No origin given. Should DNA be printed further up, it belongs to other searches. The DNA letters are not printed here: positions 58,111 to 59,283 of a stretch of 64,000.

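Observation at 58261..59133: SAM-dependent methyltransferase embedded between the two mevalonate-pathway kinases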

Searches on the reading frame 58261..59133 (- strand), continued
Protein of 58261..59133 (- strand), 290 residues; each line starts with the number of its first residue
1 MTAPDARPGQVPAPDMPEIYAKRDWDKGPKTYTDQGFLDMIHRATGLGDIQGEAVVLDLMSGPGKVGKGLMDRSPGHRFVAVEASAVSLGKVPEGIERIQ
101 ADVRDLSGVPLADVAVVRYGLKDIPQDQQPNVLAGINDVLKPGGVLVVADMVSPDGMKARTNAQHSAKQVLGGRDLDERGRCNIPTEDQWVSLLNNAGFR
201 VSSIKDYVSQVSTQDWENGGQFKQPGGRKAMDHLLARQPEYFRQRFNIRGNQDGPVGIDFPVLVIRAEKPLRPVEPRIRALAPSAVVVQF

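Call 64: search_protein_families(library=pfam, proteins=[L104:1048-2007:+, L104:1965-2483:+, L104:2402-2965:+, L104:2962-3792:+, L104:3933-4778:+, L104:4785-5975:+, L104:6717-7202:+, L104:7522-8247:-, L104:8063-9499:+, L104:9509-11200:+], max_evalue=0.001)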
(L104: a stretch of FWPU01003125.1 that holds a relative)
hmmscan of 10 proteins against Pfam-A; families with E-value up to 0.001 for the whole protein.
L104:1048-2007:+ (319 aa): 3 families
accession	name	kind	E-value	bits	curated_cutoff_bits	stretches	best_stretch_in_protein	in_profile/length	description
PF22700.2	MVD-like_N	-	1.2e-18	67.7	27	1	23-151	17-145/157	Diphosphomevalonate decarboxylase-like N-terminal domain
PF21433.2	M3K_C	-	2.3e-06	28.4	27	1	191-284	6-99/105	Mevalonate-3-kinase, C-terminal domain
PF00288.32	GHMP_kinases_N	-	0.00015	22.3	22.3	1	104-155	33-84/87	GHMP kinases N terminal domain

L104:1965-2483:+ (172 aa): 0 families

L104:2402-2965:+ (187 aa): 3 families
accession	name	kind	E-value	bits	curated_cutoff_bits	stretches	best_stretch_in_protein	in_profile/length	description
PF13419.12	HAD_2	-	1e-14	55.5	23.8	1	17-92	78-151/178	Haloacid dehalogenase-like hydrolase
PF00702.32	Hydrolase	-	2.6e-09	38.2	26.4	1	17-141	97-191/191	haloacid dehalogenase-like hydrolase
PF13242.12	Hydrolase_like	-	2.2e-08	34.3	22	1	76-172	4-75/75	HAD-hyrolase-like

L104:2962-3792:+ (276 aa): 2 families
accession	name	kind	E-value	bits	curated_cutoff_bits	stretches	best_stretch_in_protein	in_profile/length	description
PF13238.12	AAA_18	-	8.4e-05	23.5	29.4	1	71-174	2-81/128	AAA domain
PF13671.12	AAA_33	-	0.00015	22.6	27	1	71-119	3-48/143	AAA domain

L104:3933-4778:+ (281 aa): 1 family
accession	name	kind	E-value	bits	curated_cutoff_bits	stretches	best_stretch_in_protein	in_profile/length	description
PF13242.12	Hydrolase_like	-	1.8e-07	31.4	22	0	157-201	4-40/75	HAD-hyrolase-like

L104:4785-5975:+ (396 aa): 1 family
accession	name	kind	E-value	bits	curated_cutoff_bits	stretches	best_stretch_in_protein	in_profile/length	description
PF22700.2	MVD-like_N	-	2.2e-22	79.8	27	1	55-206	4-151/157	Diphosphomevalonate decarboxylase-like N-terminal domain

L104:6717-7202:+ (161 aa): 0 families

L104:7522-8247:- (241 aa): 1 family
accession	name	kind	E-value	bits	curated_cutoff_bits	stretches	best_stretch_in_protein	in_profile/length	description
PF00293.34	NUDIX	-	7.2e-24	84.7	21.1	1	100-229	2-134/134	NUDIX domain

L104:8063-9499:+ (478 aa): 4 families
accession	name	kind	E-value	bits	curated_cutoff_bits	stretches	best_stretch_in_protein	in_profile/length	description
PF13607.11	Succ_CoA_lig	-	5.3e-50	169.2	27.4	1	180-316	2-138/138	Succinyl-CoA ligase like flavodoxin domain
PF13380.12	CoA_binding_2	-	1.6e-29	103.1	22.8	1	28-162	1-114/116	CoA binding domain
PF02629.25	CoA_binding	-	1.8e-12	48.3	22.3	1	67-127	33-97/97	CoA binding domain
PF19045.5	Ligase_CoA_2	-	9.4e-10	39.2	23.7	1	327-462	1-138/162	Ligase-CoA domain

L104:9509-11200:+ (563 aa): 3 families
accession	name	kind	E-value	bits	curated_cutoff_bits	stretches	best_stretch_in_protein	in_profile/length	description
PF00749.27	tRNA-synt_1c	-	1.4e-89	300.6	23.4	1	91-394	1-312/314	tRNA synthetases class I (E and Q), catalytic domain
PF03950.23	tRNA-synt_1c_C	-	6.9e-20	71.5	23.9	1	398-472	1-81/91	tRNA synthetases class I (E and Q), anti-codon binding domain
PF20974.2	tRNA-synt_1c_C2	-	3e-07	31.5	23.9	1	488-552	1-69/69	tRNA synthetases class I (E and Q), anti-codon binding domain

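Call 65: search_protein_representatives(alignment_id=A1)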
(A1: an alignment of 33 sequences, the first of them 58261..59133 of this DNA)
Query: 33 sequences, 275 profile positions. Proteins with E-value up to 0.001 (for the whole library): 2375; up to 1e-10: 186; up to 1e-30: 63. The best 150 are listed.
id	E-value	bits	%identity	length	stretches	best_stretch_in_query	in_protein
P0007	2.2e-124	430.4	-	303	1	5-268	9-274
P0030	1.6e-106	371.8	-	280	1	9-273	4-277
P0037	2.4e-101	354.8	-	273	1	4-261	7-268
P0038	3.4e-97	341.2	-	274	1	6-262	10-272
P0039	1.1e-92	326.4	-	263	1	5-259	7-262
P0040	3.2e-89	315.1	-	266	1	4-259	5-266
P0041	9.7e-89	313.5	-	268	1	4-262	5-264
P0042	3.4e-85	301.8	-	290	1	6-262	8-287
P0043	3.0e-84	298.7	-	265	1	6-260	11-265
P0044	7.9e-84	297.4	-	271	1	6-260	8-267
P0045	8.4e-83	294.0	-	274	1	6-260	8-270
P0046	9.5e-82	290.5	-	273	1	9-260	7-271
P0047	4.4e-81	288.4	-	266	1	6-259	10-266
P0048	5.1e-81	288.2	-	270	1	6-262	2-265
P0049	8.1e-81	287.5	-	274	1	14-258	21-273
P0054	1.7e-77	276.6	-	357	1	4-259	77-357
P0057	5.6e-75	268.3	-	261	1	5-259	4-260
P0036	6.2e-48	179.6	-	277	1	16-258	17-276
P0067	1.4e-46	175.2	-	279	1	7-254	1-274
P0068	4.0e-46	173.7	-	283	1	15-260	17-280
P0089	1.5e-34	135.7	-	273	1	8-259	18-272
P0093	2.8e-32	128.3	-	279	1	25-260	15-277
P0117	1.2e-24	103.3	-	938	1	95-262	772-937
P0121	1.2e-23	100.0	-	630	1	15-255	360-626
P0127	2.3e-22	95.8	-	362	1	5-259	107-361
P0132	5.4e-22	94.5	-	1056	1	19-259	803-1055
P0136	5.4e-21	91.3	-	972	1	96-259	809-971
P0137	9.1e-21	90.5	-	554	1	90-260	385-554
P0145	3.6e-19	85.3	-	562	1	90-255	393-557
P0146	6.8e-19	84.4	-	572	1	76-261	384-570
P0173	2.4e-14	69.5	-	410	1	27-251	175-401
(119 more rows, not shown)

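Call 66: search_protein_families(library=pfam, proteins=[P0117, P0132, P0136, P0121, P0137, P0145, P0146, P0173, P0054, P0127], max_evalue=0.001)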
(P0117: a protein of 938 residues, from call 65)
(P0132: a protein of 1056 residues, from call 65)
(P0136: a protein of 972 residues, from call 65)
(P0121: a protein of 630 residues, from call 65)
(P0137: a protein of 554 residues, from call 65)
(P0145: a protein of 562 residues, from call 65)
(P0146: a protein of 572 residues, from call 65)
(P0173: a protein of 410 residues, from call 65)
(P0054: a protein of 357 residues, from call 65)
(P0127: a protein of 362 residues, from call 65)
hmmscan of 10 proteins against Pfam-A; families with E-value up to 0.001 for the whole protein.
P0117 (938 aa): 9 families
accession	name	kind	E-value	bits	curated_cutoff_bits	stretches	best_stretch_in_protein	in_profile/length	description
PF00069.31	Pkinase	-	3.3e-43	148.4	31.7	1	387-648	3-257/263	Protein kinase domain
PF07714.23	PK_Tyr_Ser-Thr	-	3e-32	112.4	23.1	1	388-642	4-249/258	Protein tyrosine and serine/threonine kinase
PF13847.12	Methyltransf_31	-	3e-09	37.1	27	1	707-860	7-143/145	Methyltransferase domain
PF13649.12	Methyltransf_25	-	7.1e-09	36.7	27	1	708-813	2-97/97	Methyltransferase domain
PF08241.18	Methyltransf_11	-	2.5e-08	34.9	21.2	1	708-815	1-93/95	Methyltransferase domain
PF08242.18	Methyltransf_12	-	4.7e-08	34.1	30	1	708-815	1-98/98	Methyltransferase domain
PF13489.12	Methyltransf_23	-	2.3e-07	31.1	27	1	690-866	9-162/164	Methyltransferase domain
PF01636.29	APH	-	8.6e-05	22.8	23.2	1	502-531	168-198/239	Phosphotransferase enzyme family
PF03109.22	ABC1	-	0.00021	20.9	22.9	1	427-532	112-216/244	ABC1 atypical kinase-like domain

P0132 (1056 aa): 10 families
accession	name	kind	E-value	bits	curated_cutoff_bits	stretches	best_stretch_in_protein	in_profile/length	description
PF00069.31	Pkinase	-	1.2e-44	153.1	31.7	1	507-765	2-253/263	Protein kinase domain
PF07714.23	PK_Tyr_Ser-Thr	-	1.7e-32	113.2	23.1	1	510-765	5-250/258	Protein tyrosine and serine/threonine kinase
PF13649.12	Methyltransf_25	-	4.6e-10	40.5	27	1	830-934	2-97/97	Methyltransferase domain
PF08241.18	Methyltransf_11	-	4.8e-10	40.4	21.2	1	830-936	1-93/95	Methyltransferase domain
PF01209.24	Ubie_methyltran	-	9.6e-10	38.6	20.1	1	828-954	50-166/233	ubiE/COQ5 methyltransferase family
PF13847.12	Methyltransf_31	-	1.5e-09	38.2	27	1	828-982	6-145/145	Methyltransferase domain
PF08242.18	Methyltransf_12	-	4e-08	34.3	30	1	830-936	1-98/98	Methyltransferase domain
PF13489.12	Methyltransf_23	-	1.5e-06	28.5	27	1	807-986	4-162/164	Methyltransferase domain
PF14531.12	Kinase-like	-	0.00027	20.7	25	1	582-694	123-245/289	Kinase-like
PF01636.29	APH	-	0.00078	19.7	23.2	0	626-654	170-199/239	Phosphotransferase enzyme family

P0136 (972 aa): 11 families
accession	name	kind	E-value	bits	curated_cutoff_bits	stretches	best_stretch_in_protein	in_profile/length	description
PF00069.31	Pkinase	-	5.1e-37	128.1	31.7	1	423-687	4-260/263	Protein kinase domain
PF07714.23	PK_Tyr_Ser-Thr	-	1.3e-25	90.7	23.1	1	424-679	5-250/258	Protein tyrosine and serine/threonine kinase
PF13649.12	Methyltransf_25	-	5.3e-08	33.9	27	1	744-849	2-97/97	Methyltransferase domain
PF08241.18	Methyltransf_11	-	1.5e-07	32.4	21.2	1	744-851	1-93/95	Methyltransferase domain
PF01209.24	Ubie_methyltran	-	1.7e-07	31.3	20.1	1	743-858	51-156/233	ubiE/COQ5 methyltransferase family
PF01636.29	APH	-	5e-07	30.1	23.2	1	515-571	143-202/239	Phosphotransferase enzyme family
PF08242.18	Methyltransf_12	-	5.8e-07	30.6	30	1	744-850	1-97/98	Methyltransferase domain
PF13847.12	Methyltransf_31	-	9.5e-07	29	27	1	739-898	3-145/145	Methyltransferase domain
PF03109.22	ABC1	-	0.00012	21.8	22.9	1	463-567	113-215/244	ABC1 atypical kinase-like domain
PF13489.12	Methyltransf_23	-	0.00015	21.9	27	1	729-899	12-159/164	Methyltransferase domain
PF14531.12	Kinase-like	-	0.00041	20.1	25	1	514-607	140-244/289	Kinase-like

P0121 (630 aa): 9 families
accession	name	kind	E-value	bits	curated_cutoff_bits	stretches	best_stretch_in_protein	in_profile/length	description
PF00069.31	Pkinase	-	9.7e-18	64.9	31.7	1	62-329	1-253/263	Protein kinase domain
PF07714.23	PK_Tyr_Ser-Thr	-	4.8e-11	42.9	23.1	1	64-332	3-252/258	Protein tyrosine and serine/threonine kinase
PF08241.18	Methyltransf_11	-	1.1e-09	39.2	21.2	1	392-487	1-93/95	Methyltransferase domain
PF13649.12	Methyltransf_25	-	1.4e-09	38.9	27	1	391-485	1-97/97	Methyltransferase domain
PF01209.24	Ubie_methyltran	-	1.3e-07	31.6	20.1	1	383-507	44-171/233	ubiE/COQ5 methyltransferase family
PF13847.12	Methyltransf_31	-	1.3e-06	28.6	27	1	389-533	5-145/145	Methyltransferase domain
PF00891.24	Methyltransf_2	-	4.5e-05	23.3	22.3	1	386-534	61-209/210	O-methyltransferase domain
PF08242.18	Methyltransf_12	-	0.00014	23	30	1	393-486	2-97/98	Methyltransferase domain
PF13489.12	Methyltransf_23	-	0.00029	21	27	1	368-537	4-162/164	Methyltransferase domain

P0137 (554 aa): 10 families
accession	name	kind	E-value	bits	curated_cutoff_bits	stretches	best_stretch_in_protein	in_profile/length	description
PF00069.31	Pkinase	-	2.1e-30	106.4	31.7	1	14-264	4-253/263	Protein kinase domain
PF07714.23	PK_Tyr_Ser-Thr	-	8.2e-20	71.6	23.1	1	39-262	32-248/258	Protein tyrosine and serine/threonine kinase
PF01209.24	Ubie_methyltran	-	9.3e-12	45.2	20.1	1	324-452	50-169/233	ubiE/COQ5 methyltransferase family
PF13847.12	Methyltransf_31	-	2.1e-10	40.9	27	1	325-476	7-141/145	Methyltransferase domain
PF08241.18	Methyltransf_11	-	6.7e-10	39.9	21.2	1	326-435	1-95/95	Methyltransferase domain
PF13649.12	Methyltransf_25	-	1.4e-09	39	27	1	326-431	2-97/97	Methyltransferase domain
PF08242.18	Methyltransf_12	-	2e-09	38.5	30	1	326-433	1-98/98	Methyltransferase domain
PF13489.12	Methyltransf_23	-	9.1e-09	35.7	27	1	307-476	8-154/164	Methyltransferase domain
PF01636.29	APH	-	4.3e-07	30.4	23.2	1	128-159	170-202/239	Phosphotransferase enzyme family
PF00891.24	Methyltransf_2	-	0.0008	19.2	22.3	0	375-478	108-206/210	O-methyltransferase domain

P0145 (562 aa): 11 families
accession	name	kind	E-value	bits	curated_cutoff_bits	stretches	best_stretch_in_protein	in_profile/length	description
PF00069.31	Pkinase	-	7.1e-40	137.5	31.7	1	12-270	2-253/263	Protein kinase domain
PF07714.23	PK_Tyr_Ser-Thr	-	6.7e-29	101.4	23.1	1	13-273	3-252/258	Protein tyrosine and serine/threonine kinase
PF13649.12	Methyltransf_25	-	5e-09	37.2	27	1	335-439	2-97/97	Methyltransferase domain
PF01636.29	APH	-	9.8e-09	35.8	23.2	0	37-128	22-109/239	Phosphotransferase enzyme family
PF08241.18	Methyltransf_11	-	1.6e-08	35.5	21.2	1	335-441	1-93/95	Methyltransferase domain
PF01209.24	Ubie_methyltran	-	4.7e-08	33.1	20.1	1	330-448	47-156/233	ubiE/COQ5 methyltransferase family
PF08242.18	Methyltransf_12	-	6.7e-08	33.6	30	1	335-441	1-98/98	Methyltransferase domain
PF13489.12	Methyltransf_23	-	1.1e-07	32.1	27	1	318-489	10-159/164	Methyltransferase domain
PF13847.12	Methyltransf_31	-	9.6e-07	29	27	1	331-486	4-143/145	Methyltransferase domain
PF14531.12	Kinase-like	-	2.9e-06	27.2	25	1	95-268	130-289/289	Kinase-like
PF03109.22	ABC1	-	1.1e-05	25.1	22.9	1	53-160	112-217/244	ABC1 atypical kinase-like domain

P0146 (572 aa): 8 families
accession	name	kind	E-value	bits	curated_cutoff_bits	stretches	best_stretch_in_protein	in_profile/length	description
PF00069.31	Pkinase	-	4.5e-39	134.9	31.7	1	13-281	1-256/263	Protein kinase domain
PF07714.23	PK_Tyr_Ser-Thr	-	4.1e-28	98.8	23.1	1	15-277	3-250/258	Protein tyrosine and serine/threonine kinase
PF13489.12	Methyltransf_23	-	1.1e-08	35.4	27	1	321-466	6-132/164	Methyltransferase domain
PF01209.24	Ubie_methyltran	-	8.4e-08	32.3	20.1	1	336-467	46-169/233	ubiE/COQ5 methyltransferase family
PF13649.12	Methyltransf_25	-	3.1e-07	31.4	27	1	342-445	2-96/97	Methyltransferase domain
PF13847.12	Methyltransf_31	-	1.1e-06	28.8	27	1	339-454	5-113/145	Methyltransferase domain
PF08241.18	Methyltransf_11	-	2e-06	28.8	21.2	1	342-449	1-94/95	Methyltransferase domain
PF08242.18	Methyltransf_12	-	0.00017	22.7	30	1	342-445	1-95/98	Methyltransferase domain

P0173 (410 aa): 6 families
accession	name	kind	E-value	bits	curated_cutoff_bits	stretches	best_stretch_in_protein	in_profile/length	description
PF08241.18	Methyltransf_11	-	3.1e-11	44.2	21.2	1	196-292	1-95/95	Methyltransferase domain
PF13649.12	Methyltransf_25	-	9.6e-11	42.7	27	1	195-288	1-97/97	Methyltransferase domain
PF01209.24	Ubie_methyltran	-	4.3e-09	36.5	20.1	1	190-297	46-156/233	ubiE/COQ5 methyltransferase family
PF13847.12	Methyltransf_31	-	3.2e-05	24.1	27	1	195-337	7-141/145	Methyltransferase domain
PF13489.12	Methyltransf_23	-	0.00029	21.1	27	1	187-344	18-161/164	Methyltransferase domain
PF08242.18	Methyltransf_12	-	0.00062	20.9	30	0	196-290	1-98/98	Methyltransferase domain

P0054 (357 aa): 2 families
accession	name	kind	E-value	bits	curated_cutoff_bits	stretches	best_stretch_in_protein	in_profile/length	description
PF13489.12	Methyltransf_23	-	7.4e-06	26.2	27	1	114-269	20-160/164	Methyltransferase domain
PF13649.12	Methyltransf_25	-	5.4e-05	24.3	27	1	120-212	1-97/97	Methyltransferase domain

P0127 (362 aa): 8 families
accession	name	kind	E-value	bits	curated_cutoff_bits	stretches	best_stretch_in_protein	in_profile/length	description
PF13847.12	Methyltransf_31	-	4.4e-13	49.6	27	1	147-288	6-144/145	Methyltransferase domain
PF08241.18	Methyltransf_11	-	8.2e-12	46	21.2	1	149-242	1-93/95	Methyltransferase domain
PF01209.24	Ubie_methyltran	-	5.4e-11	42.7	20.1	1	143-264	46-169/233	ubiE/COQ5 methyltransferase family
PF13649.12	Methyltransf_25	-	7.6e-11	43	27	1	148-240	1-97/97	Methyltransferase domain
PF13489.12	Methyltransf_23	-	1e-10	42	27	1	143-293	21-162/164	Methyltransferase domain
PF08242.18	Methyltransf_12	-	2.4e-08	35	30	1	149-242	1-98/98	Methyltransferase domain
PF07021.18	MetW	-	7.1e-05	23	21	1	147-236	16-102/193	Methionine biosynthesis protein MetW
PF10557.15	Cullin_Nedd8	-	0.00032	21.1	36.9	0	6-36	27-57/63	Cullin protein neddylation domain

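Call 69: find_encoding_contigs(protein=P0068, flank=7000, max_places=2)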
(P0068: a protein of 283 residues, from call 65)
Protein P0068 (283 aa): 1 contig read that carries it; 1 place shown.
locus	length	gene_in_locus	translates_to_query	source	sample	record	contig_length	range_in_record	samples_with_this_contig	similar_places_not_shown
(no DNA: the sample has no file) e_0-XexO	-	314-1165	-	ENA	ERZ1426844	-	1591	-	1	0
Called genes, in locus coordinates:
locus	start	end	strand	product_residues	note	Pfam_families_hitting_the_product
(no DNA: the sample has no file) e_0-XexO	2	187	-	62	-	?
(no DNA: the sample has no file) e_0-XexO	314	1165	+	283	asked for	-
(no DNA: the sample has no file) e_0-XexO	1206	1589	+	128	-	?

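Call 70: find_encoding_contigs(protein=P0067, flank=7000, max_places=2)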
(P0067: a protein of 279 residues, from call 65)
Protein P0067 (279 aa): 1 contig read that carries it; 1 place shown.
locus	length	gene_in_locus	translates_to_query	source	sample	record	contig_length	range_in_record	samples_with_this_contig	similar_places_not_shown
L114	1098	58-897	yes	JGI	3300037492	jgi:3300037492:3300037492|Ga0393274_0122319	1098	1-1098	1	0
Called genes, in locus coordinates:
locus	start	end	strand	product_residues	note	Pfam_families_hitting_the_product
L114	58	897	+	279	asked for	PF08242:Methyltransf_12 (weak), PF13847:Methyltransf_31 (weak)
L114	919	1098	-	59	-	?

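Call 72: find_homologous_proteins(query=A5, max_evalue=1e-10)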
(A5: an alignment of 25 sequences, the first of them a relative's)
Query A5 (25 sequences) (277 aa, profile of the alignment): 30 proteins with E <= 1e-10 among 5202 candidates.
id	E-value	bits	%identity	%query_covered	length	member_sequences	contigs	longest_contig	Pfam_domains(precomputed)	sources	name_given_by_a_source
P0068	3.9e-91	323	46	99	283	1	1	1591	-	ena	-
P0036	1.6e-85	305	100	100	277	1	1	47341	-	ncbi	ncbi:MAG: methyltransferase domain-containing protein [Candidatus Micrarchaeota archaeon]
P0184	9.1e-85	302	38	99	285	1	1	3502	-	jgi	jgi:SAM-dependent methyltransferase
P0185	2.2e-81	291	34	96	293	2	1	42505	-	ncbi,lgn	-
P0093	9.5e-80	286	35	90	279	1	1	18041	-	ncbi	-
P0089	8.0e-73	263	22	84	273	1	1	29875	PF13649.13,PF08241.19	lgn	-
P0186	1.6e-68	249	28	81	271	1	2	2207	PF13649.13,PF08241.19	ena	-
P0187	1.6e-68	249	27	81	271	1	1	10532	PF13847.13,PF13649.13,PF01209.25,PF08241.19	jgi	jgi:ubiquinone/menaquinone biosynthesis C-methylase UbiE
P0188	3.9e-67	245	35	96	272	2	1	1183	PF13847.13,PF13649.13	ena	-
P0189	4.0e-67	245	34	82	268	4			PF13489.13,PF13649.13,PF00891.25,PF01209.25,PF08241.19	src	-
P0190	1.2e-65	240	34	97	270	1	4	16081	PF13847.13,PF13489.13,PF13649.13,PF01209.25,PF08241.19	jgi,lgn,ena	-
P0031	1.3e-64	236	32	100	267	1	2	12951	PF13847.13,PF13489.13,PF13649.13,PF05148.22,PF01209.25,PF08241.19,PF08242.19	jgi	-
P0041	2.0e-64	236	37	89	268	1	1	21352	PF13847.13,PF13489.13,PF13649.13,PF01209.25,PF08241.19,PF08242.19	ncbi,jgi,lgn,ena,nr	ncbi:class I SAM-dependent methyltransferase [Patescibacteria group bacterium]|nr:class I SAM-depend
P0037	2.6e-64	235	38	96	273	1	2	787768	PF13847.13,PF13649.13,PF01209.25,PF08241.19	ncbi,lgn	-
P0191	1.0e-63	233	34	82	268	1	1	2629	PF13847.13,PF13649.13,PF05148.22,PF01209.25,PF08241.19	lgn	-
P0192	4.9e-63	231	35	89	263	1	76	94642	PF13847.13,PF13489.13,PF13649.13,PF01209.25,PF08241.19,PF08242.19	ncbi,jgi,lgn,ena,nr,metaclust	ncbi:MAG: hypothetical protein COZ34_03215 [Candidatus Pacebacteria bacterium CG_4_10_14_3_um_filter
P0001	4.7e-60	221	34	89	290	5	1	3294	PF13489.13,PF13649.13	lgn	-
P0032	1.3e-59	220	35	96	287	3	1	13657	PF13847.13,PF13489.13,PF13649.13,PF08241.19,PF08242.19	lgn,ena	-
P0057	6.1e-59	218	30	90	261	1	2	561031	PF13847.13,PF13489.13,PF13649.13,PF08241.19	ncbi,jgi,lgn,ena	-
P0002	1.3e-58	217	35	87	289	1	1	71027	PF13489.13,PF13649.13,PF00891.25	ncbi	-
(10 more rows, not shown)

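Call 73: find_encoding_contigs(protein=P0185, flank=8000, max_places=1)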
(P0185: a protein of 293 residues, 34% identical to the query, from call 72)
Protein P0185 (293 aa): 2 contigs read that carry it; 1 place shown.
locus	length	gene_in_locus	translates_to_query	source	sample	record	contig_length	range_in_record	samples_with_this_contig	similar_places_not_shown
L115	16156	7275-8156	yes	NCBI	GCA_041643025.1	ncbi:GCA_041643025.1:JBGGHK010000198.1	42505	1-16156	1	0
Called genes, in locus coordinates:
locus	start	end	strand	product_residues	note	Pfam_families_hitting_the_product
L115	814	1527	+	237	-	PF00416:Ribosomal_S13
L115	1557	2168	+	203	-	PF01479:S4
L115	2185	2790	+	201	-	PF00411:Ribosomal_S11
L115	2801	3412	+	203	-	PF01193:RNA_pol_L, PF01000:RNA_pol_A_bac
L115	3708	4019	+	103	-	PF17135:Ribosomal_L18, PF00828:Ribosomal_L27A (weak)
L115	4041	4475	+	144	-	PF00572:Ribosomal_L13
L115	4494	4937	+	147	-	PF00380:Ribosomal_S9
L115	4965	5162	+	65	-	PF01194:RNA_pol_N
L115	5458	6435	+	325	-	PF00318:Ribosomal_S2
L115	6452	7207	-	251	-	PF00696:AA_kinase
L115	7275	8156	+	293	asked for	-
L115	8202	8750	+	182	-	PF02441:Flavoprotein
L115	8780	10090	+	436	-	PF20695:UbiD_N, PF01977:UbiD, PF20696:UbiD_C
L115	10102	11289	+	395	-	PF04412:AcnX, PF28403:AcnX_2nd, PF28406:AcnX_3rd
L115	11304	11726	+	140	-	PF01989:AcnX_swivel_put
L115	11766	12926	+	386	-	-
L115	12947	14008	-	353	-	PF22700:MVD-like_N, PF00288:GHMP_kinases_N (faint), PF18376:MDD_C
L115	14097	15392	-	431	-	PF03952:Enolase_N, PF00113:Enolase_C, PF13378:MR_MLE_C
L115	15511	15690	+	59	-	-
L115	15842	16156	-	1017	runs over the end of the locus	PF00133:tRNA-synt_1, PF09334:tRNA-synt_1g (weak), PF01406:tRNA-synt_1e (weak), PF08264:Anticodon_1, PF19302:DUF5915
